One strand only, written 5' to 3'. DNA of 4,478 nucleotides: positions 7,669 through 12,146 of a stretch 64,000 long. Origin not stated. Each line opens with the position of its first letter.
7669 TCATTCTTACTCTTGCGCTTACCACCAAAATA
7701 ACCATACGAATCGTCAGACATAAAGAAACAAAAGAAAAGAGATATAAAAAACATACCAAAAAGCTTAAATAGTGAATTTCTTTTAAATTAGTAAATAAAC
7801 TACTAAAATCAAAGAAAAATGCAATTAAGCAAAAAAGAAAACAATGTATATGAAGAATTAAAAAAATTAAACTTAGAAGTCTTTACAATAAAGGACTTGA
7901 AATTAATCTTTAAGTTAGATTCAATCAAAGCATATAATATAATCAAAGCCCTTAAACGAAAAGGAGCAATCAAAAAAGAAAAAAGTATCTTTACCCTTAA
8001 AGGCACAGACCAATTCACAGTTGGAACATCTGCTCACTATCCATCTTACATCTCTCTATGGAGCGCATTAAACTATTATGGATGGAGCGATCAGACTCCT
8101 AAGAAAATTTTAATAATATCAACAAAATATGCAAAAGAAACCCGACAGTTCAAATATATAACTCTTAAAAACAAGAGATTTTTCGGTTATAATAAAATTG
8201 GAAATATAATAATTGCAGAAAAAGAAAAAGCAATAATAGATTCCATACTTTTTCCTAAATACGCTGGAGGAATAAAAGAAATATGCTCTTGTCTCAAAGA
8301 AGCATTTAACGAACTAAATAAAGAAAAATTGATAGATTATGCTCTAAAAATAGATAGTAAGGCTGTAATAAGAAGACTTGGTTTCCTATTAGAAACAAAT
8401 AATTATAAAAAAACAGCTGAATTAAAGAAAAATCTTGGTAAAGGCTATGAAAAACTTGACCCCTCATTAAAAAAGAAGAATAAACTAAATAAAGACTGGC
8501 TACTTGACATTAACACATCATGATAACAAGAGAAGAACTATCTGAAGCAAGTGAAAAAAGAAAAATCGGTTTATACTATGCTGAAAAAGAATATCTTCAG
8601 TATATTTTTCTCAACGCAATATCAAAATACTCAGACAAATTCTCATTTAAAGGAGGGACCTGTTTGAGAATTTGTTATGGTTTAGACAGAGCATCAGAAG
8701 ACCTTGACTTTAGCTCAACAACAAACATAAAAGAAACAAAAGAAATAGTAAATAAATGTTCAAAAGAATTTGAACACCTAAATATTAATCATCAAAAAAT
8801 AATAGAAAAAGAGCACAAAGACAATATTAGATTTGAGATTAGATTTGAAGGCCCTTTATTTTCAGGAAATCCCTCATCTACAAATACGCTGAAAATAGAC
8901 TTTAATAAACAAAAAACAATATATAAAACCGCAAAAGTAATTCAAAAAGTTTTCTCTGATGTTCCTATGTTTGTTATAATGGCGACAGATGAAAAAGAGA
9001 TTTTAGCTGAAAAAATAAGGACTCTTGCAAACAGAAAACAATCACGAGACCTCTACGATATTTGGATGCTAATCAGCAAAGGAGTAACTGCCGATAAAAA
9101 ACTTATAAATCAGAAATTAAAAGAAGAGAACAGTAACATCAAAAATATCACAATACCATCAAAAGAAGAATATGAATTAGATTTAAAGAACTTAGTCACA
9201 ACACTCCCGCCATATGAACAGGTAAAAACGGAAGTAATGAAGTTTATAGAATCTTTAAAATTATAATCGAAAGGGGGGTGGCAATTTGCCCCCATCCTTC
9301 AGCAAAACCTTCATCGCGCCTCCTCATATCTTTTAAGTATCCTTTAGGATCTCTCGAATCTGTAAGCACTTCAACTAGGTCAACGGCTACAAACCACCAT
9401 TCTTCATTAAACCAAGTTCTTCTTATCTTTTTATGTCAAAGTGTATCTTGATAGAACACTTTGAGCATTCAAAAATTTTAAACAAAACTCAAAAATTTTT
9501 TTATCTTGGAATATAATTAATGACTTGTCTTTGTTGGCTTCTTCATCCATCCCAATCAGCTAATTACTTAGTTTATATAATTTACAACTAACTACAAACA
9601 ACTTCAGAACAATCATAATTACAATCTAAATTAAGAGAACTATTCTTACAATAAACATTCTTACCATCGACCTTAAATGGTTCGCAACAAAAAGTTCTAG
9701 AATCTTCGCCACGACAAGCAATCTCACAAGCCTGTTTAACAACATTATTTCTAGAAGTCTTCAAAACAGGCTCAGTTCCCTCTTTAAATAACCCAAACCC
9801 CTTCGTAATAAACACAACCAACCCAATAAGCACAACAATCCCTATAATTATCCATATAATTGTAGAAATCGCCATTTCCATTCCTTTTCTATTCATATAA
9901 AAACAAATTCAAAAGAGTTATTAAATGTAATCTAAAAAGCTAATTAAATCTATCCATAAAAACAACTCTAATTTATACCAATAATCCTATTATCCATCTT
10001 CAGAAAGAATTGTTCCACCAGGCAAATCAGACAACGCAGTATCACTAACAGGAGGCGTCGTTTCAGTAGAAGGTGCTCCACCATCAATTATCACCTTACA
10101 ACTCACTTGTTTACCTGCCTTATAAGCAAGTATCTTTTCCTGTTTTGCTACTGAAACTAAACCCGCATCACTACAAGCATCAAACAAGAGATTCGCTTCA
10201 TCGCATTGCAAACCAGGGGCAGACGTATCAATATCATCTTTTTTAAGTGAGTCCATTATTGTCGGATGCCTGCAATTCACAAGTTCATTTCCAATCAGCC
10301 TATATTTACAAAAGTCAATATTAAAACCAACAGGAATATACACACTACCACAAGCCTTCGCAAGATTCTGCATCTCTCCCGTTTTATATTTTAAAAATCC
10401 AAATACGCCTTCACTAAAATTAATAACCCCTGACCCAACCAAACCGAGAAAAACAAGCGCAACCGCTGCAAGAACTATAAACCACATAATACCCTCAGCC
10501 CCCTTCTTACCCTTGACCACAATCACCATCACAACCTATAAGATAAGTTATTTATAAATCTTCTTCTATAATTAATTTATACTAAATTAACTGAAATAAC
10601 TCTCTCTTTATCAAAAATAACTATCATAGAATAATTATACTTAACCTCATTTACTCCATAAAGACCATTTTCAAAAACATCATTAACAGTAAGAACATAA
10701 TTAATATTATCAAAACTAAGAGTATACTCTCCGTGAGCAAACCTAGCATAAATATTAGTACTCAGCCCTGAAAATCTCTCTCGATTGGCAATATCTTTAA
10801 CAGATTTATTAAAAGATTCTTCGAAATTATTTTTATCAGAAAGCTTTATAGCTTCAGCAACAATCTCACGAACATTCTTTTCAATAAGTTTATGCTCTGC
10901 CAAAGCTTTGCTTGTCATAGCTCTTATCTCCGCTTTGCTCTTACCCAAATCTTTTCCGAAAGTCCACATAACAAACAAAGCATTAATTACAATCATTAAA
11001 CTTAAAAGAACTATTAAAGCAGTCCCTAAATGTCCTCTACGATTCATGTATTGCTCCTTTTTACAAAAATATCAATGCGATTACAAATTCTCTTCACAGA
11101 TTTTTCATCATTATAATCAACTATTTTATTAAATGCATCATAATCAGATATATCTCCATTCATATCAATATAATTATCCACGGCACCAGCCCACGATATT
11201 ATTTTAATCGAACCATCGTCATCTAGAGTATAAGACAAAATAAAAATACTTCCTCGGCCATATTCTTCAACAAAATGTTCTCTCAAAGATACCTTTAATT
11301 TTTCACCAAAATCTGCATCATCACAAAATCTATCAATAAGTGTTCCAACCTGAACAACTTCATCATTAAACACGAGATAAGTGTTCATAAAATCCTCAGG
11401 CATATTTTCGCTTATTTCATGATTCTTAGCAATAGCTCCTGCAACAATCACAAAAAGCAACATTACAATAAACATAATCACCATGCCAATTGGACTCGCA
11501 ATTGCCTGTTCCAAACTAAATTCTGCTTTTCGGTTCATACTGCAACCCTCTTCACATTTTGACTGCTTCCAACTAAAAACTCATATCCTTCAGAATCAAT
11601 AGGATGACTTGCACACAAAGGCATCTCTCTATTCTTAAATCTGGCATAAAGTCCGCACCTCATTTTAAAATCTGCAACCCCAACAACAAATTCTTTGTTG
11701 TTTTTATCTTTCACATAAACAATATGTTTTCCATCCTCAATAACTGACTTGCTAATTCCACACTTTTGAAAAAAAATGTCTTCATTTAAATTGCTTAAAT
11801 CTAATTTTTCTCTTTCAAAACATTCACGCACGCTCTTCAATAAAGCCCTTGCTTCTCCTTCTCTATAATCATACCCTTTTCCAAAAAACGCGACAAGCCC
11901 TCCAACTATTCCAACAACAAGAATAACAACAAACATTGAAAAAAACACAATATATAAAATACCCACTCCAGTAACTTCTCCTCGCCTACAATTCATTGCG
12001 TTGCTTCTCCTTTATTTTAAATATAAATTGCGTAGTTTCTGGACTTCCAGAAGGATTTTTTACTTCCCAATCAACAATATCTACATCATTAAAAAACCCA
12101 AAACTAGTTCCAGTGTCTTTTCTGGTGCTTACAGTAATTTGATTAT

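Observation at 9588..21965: Complete type IV pilus-like (Tad/Epd-type) filament locus with an unusually large and heterogeneous set of pilin-like genes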

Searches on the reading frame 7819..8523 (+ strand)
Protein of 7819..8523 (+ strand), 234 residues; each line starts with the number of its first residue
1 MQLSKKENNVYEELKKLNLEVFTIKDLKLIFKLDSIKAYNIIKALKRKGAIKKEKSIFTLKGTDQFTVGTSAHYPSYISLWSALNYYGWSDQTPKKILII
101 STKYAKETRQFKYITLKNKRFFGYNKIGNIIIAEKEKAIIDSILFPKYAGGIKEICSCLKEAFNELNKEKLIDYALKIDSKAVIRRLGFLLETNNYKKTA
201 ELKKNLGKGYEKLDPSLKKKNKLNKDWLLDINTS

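Call 36: search_protein_families(library=pfam, proteins=[window:7819-8523:+], max_evalue=0.01)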
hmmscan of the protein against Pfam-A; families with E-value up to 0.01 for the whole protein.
window:7819-8523:+ (234 aa): 2 families
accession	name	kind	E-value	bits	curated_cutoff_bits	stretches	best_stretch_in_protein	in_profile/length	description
PF09407.15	AbiEi_1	-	7.2e-06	26.7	22.2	1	71-192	13-141/142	AbiEi antitoxin C-terminal domain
PF01978.25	TrmB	-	0.00054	20.2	25.6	1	3-56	6-57/68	Sugar-specific transcriptional regulator TrmB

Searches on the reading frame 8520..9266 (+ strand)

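Call 36: search_protein_families(library=pfam, proteins=[window:8520-9266:+], max_evalue=0.01)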
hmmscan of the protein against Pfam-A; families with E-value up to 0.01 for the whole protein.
window:8520-9266:+ (248 aa): 1 family
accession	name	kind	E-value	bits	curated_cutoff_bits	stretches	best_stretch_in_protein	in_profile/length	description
PF08843.17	AbiEii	-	9.4e-30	104.7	22.5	1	31-215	3-192/238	Nucleotidyl transferase AbiEii toxin, Type IV TA system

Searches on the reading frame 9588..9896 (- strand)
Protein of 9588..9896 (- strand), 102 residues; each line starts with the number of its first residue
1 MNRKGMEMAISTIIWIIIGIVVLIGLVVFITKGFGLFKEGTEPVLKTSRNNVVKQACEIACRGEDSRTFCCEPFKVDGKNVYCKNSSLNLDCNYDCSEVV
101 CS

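Call 55: search_protein_families(library=pfam, proteins=[window:9588-9896:-], max_evalue=1)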
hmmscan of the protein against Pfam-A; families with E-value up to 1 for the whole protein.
window:9588-9896:- (102 aa): 0 families

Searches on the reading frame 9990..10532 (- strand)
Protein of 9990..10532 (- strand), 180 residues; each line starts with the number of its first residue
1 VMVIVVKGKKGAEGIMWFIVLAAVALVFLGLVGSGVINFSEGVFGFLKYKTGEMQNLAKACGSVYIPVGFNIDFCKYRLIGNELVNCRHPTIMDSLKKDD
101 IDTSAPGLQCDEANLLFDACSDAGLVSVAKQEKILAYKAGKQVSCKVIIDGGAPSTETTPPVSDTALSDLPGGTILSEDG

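Call 21: search_protein_families(library=pfam, proteins=[window:9990-10532:-], max_evalue=0.1)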
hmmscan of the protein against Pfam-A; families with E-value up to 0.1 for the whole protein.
window:9990-10532:- (180 aa): 0 families

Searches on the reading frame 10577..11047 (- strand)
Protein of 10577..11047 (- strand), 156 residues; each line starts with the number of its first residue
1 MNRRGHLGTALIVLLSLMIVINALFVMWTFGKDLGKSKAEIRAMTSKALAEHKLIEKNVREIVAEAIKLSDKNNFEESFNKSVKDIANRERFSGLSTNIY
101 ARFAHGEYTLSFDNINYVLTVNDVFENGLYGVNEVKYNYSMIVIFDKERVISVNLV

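Call 3: search_protein_families(library=pfam, proteins=[window:10577-11047:-], max_evalue=0.1)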
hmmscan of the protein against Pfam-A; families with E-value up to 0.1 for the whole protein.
window:10577-11047:- (156 aa): 1 family
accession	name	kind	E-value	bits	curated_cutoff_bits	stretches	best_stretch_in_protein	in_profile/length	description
PF04890.18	DUF648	-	0.024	14.9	29.7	1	37-121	185-276/287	Family of unknown function (DUF648)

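Call 4: search_protein_families(library=ncbifam, proteins=[window:10577-11047:-], max_evalue=0.1)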
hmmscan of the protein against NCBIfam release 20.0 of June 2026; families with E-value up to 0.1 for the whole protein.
window:10577-11047:- (156 aa): 0 families

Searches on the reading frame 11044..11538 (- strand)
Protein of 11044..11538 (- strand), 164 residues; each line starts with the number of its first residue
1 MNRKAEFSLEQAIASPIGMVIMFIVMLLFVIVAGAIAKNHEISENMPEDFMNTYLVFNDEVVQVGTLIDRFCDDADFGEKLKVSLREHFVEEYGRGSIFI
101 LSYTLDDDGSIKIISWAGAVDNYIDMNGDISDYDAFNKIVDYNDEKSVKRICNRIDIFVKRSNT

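Call 3: search_protein_families(library=pfam, proteins=[window:11044-11538:-], max_evalue=0.1)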
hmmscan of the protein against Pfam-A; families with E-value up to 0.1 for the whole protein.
window:11044-11538:- (164 aa): 1 family
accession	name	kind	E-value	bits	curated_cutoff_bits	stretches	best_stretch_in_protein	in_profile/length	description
PF06143.16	Baculo_11_kDa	-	0.0026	17.7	28.4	1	17-55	40-78/84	Baculovirus 11 kDa family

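Call 4: search_protein_families(library=ncbifam, proteins=[window:11044-11538:-], max_evalue=0.1)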
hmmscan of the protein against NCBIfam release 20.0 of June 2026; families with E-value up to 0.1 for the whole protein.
window:11044-11538:- (164 aa): 0 families

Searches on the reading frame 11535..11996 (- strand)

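Call 3: search_protein_families(library=pfam, proteins=[window:11535-11996:-], max_evalue=0.1)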
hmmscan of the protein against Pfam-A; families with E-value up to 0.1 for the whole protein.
window:11535-11996:- (153 aa): 1 family
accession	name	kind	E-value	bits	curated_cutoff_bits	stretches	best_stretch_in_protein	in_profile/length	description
PF20303.3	YLATT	-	0.054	13.8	26.7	1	19-41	3-23/107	YEATS-Like-Associating Three TM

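Call 4: search_protein_families(library=ncbifam, proteins=[window:11535-11996:-], max_evalue=0.1)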
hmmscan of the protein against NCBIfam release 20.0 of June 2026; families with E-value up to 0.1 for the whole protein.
window:11535-11996:- (153 aa): 1 family
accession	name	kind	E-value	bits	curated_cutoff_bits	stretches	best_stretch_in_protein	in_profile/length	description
NF050127.1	MbnA_like_MovA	equivalog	0.084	12.8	33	0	98-117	2-21/23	methanobactin-like peptide MovA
